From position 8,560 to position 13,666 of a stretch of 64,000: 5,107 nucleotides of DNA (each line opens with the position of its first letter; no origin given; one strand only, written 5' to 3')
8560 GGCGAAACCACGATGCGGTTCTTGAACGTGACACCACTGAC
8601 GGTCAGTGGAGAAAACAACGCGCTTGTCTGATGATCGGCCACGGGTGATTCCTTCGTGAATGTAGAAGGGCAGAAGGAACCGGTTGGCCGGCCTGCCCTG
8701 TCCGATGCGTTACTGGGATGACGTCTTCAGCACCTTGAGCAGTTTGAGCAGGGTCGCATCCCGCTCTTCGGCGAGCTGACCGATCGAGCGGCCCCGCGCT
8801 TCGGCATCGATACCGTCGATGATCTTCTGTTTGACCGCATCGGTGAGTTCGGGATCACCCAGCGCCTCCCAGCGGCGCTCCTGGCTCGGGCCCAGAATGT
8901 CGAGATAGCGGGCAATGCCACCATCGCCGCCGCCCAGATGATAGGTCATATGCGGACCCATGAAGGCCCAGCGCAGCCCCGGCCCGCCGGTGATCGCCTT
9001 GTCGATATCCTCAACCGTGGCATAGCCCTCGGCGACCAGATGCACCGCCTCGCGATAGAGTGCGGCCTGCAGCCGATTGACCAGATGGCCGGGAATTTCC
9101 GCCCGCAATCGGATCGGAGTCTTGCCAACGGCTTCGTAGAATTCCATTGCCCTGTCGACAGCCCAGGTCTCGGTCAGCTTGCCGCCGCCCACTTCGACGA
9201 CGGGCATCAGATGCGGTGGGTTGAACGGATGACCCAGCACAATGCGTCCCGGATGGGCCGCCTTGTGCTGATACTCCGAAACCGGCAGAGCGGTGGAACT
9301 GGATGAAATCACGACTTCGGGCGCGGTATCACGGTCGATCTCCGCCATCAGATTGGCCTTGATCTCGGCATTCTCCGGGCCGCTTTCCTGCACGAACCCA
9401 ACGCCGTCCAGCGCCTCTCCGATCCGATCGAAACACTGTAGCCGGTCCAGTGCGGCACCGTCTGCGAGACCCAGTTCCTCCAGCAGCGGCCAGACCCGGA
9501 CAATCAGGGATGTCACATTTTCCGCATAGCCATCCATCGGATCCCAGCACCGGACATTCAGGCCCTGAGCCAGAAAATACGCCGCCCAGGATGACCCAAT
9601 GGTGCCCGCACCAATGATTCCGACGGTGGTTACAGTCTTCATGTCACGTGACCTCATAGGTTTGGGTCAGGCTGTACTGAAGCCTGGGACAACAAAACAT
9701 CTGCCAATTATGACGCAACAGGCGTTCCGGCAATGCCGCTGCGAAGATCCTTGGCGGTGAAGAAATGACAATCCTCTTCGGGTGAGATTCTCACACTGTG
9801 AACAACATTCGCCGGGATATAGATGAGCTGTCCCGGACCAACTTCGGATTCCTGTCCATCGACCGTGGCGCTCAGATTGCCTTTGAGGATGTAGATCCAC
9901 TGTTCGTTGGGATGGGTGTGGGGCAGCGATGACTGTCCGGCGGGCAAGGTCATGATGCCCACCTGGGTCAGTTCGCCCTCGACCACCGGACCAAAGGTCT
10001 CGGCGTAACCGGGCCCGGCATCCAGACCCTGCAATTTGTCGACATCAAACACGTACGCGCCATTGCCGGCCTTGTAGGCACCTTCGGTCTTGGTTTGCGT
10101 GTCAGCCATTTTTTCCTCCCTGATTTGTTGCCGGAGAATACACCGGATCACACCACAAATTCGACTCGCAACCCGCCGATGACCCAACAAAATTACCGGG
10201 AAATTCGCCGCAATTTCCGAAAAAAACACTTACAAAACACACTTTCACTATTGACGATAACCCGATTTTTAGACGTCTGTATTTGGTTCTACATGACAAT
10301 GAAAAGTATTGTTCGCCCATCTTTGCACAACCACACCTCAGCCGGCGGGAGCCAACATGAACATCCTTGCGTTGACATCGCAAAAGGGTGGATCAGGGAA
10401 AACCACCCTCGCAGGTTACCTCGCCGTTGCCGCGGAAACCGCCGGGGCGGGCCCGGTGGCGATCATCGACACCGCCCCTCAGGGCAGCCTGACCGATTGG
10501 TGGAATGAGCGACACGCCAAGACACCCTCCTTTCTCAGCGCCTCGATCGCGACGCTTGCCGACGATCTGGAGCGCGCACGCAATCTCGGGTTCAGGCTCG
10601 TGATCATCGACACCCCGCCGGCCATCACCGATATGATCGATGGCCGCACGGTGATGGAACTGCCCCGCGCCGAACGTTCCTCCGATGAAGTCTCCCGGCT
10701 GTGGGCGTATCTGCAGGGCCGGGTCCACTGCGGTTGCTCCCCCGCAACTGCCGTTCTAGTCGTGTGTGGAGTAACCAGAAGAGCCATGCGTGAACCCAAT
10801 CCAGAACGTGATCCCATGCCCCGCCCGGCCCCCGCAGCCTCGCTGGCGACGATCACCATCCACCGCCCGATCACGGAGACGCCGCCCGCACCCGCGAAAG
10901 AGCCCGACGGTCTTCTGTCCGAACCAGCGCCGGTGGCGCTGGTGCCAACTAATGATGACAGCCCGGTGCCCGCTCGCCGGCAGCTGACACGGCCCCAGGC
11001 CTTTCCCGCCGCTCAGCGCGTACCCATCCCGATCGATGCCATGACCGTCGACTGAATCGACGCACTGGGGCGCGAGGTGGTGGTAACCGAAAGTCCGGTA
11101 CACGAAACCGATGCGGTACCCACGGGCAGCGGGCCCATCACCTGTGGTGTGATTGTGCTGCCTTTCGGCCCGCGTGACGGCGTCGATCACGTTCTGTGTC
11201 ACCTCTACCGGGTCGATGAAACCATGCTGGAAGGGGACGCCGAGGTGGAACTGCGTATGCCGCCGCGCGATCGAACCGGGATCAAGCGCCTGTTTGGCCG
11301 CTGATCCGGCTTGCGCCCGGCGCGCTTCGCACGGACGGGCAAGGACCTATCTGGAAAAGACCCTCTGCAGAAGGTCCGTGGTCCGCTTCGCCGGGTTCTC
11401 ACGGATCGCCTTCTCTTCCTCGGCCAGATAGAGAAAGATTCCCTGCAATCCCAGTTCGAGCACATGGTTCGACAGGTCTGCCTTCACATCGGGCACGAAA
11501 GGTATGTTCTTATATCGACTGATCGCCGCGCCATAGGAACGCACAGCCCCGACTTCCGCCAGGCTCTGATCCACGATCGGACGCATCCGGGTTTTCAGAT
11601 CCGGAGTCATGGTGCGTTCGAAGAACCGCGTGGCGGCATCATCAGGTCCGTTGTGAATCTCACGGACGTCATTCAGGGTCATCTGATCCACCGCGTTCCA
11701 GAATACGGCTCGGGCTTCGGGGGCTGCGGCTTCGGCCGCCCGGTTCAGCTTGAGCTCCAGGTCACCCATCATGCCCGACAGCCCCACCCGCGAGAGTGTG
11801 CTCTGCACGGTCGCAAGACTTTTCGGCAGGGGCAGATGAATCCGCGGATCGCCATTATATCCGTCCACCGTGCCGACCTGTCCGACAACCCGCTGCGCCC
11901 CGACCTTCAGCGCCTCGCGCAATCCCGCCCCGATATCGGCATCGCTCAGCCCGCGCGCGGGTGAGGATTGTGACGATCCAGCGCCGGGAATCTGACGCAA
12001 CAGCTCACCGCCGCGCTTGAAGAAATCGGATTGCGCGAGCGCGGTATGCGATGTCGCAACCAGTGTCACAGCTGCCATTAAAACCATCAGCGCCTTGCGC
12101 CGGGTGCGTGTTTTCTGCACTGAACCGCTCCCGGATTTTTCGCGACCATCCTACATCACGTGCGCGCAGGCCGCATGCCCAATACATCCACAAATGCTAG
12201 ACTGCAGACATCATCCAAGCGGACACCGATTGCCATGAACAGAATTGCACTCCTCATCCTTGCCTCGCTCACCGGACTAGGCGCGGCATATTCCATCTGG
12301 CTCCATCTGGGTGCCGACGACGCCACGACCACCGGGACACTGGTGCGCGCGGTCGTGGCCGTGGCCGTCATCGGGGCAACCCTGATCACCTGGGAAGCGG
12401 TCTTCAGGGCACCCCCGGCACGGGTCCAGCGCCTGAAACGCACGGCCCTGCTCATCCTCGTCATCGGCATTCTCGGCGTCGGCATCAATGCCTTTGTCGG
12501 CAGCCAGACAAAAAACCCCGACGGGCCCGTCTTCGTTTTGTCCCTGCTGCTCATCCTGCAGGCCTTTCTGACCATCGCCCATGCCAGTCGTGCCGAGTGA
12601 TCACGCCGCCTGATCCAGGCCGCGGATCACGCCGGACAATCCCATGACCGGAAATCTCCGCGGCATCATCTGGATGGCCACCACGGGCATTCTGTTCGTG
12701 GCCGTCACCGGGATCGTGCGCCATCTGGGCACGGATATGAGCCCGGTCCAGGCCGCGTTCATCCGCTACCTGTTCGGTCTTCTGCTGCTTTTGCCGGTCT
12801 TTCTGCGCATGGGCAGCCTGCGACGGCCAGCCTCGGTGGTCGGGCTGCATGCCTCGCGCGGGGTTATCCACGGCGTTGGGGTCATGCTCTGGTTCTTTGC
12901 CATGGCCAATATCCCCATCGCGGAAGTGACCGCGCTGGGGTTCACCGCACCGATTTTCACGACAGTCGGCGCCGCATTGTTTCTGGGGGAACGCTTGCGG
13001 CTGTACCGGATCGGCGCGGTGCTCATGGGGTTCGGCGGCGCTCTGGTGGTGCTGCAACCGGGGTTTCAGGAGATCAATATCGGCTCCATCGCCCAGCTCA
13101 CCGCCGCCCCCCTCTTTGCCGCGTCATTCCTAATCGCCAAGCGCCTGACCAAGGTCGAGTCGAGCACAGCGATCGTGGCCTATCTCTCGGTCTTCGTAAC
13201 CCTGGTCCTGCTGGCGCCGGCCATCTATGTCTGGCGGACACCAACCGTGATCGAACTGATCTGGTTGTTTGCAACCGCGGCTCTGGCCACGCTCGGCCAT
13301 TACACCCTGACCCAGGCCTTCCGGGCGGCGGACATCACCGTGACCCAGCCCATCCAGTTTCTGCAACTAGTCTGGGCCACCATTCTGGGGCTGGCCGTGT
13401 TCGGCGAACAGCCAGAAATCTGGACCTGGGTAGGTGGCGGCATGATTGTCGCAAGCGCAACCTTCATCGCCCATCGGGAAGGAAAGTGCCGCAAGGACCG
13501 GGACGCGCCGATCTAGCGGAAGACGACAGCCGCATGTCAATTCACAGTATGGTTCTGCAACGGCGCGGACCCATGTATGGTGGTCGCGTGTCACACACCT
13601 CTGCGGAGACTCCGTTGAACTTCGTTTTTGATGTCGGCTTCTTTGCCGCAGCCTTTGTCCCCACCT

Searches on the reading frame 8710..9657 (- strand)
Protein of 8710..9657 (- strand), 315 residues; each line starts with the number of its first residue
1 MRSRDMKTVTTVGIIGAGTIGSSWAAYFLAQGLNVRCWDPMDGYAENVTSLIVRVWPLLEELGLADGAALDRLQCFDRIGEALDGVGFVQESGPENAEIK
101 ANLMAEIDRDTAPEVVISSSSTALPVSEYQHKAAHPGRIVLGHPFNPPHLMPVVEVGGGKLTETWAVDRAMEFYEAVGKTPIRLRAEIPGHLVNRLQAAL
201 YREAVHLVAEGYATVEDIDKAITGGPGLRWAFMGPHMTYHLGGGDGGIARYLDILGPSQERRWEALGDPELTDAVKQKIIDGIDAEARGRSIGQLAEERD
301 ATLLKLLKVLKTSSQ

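Call 12: search_protein_families(library=pfam, proteins=[window:8710-9657:-], max_evalue=0.001)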
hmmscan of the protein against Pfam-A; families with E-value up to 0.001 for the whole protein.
window:8710-9657:- (315 aa): 3 families
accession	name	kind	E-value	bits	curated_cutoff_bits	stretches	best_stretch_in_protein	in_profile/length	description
PF02737.24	3HCDH_N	-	6.6e-37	127.6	22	1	11-185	1-178/180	3-hydroxyacyl-CoA dehydrogenase, NAD binding domain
PF00725.27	3HCDH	-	8.3e-13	49.1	22.1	1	190-252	1-63/97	3-hydroxyacyl-CoA dehydrogenase, C-terminal domain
PF02826.25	2-Hacid_dh_C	-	0.00028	20.7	25.1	1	10-50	37-77/178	D-isomer specific 2-hydroxyacid dehydrogenase, NAD binding domain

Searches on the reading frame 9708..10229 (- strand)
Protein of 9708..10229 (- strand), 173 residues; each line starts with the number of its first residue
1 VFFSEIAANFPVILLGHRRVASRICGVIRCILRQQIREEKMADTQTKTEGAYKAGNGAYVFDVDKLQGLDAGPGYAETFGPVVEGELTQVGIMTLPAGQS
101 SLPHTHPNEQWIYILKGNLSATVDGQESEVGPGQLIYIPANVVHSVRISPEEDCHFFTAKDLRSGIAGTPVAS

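Call 12: search_protein_families(library=pfam, proteins=[window:9708-10229:-], max_evalue=0.001)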
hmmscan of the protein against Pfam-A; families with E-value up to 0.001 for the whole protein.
window:9708-10229:- (173 aa): 5 families
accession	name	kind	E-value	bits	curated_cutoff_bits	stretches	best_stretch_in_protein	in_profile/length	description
PF07883.17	Cupin_2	-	2.7e-19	69.1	27.2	1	92-157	2-67/70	Cupin domain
PF02311.25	AraC_binding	-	9.3e-11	42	21.1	1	99-157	14-72/135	AraC-like ligand binding domain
PF12973.13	Cupin_7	-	9.8e-07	29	27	1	91-159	36-100/105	ChrR Cupin-like domain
PF00190.28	Cupin_1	-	3.4e-06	27.2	22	1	100-149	45-102/151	Cupin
PF05899.18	Cupin_3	-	0.00013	22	23.5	1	91-142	10-60/74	EutQ-like cupin domain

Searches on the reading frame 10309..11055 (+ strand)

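Call 12: search_protein_families(library=pfam, proteins=[window:10309-11055:+], max_evalue=0.001)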
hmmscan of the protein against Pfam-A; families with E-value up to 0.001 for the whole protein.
window:10309-11055:+ (248 aa): 2 families
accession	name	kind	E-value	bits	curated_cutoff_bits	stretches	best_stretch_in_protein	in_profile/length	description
PF01656.29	CbiA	-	1.1e-07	32.3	25.4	1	21-77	2-54/125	CobQ/CobB/MinD/ParA nucleotide binding domain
PF13614.12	AAA_31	-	4.3e-07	30.5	27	1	17-63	1-46/177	AAA domain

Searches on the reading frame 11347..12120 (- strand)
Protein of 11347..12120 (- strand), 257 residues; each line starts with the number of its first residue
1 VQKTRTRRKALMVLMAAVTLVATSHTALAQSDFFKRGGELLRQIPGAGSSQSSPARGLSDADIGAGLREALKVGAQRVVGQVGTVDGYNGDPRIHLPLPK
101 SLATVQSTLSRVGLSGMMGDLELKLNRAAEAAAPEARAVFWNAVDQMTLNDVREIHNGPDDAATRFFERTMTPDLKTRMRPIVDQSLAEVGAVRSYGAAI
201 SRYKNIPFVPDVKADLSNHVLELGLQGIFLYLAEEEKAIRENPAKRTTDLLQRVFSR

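Call 12: search_protein_families(library=pfam, proteins=[window:11347-12120:-], max_evalue=0.001)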
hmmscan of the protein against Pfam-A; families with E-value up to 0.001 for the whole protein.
window:11347-12120:- (257 aa): 1 family
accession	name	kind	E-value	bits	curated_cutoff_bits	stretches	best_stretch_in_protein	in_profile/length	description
PF13852.11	DUF4197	-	1.8e-68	230.6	24.9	1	58-255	2-198/199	Protein of unknown function (DUF4197)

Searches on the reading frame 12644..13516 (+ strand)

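Call 12: search_protein_families(library=pfam, proteins=[window:12644-13516:+], max_evalue=0.001)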
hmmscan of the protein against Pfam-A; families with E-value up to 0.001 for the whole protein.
window:12644-13516:+ (290 aa): 1 family
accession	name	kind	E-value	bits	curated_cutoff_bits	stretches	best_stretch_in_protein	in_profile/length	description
PF00892.27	EamA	-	8.9e-31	107.4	28.2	2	6-137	2-134/135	EamA-like transporter family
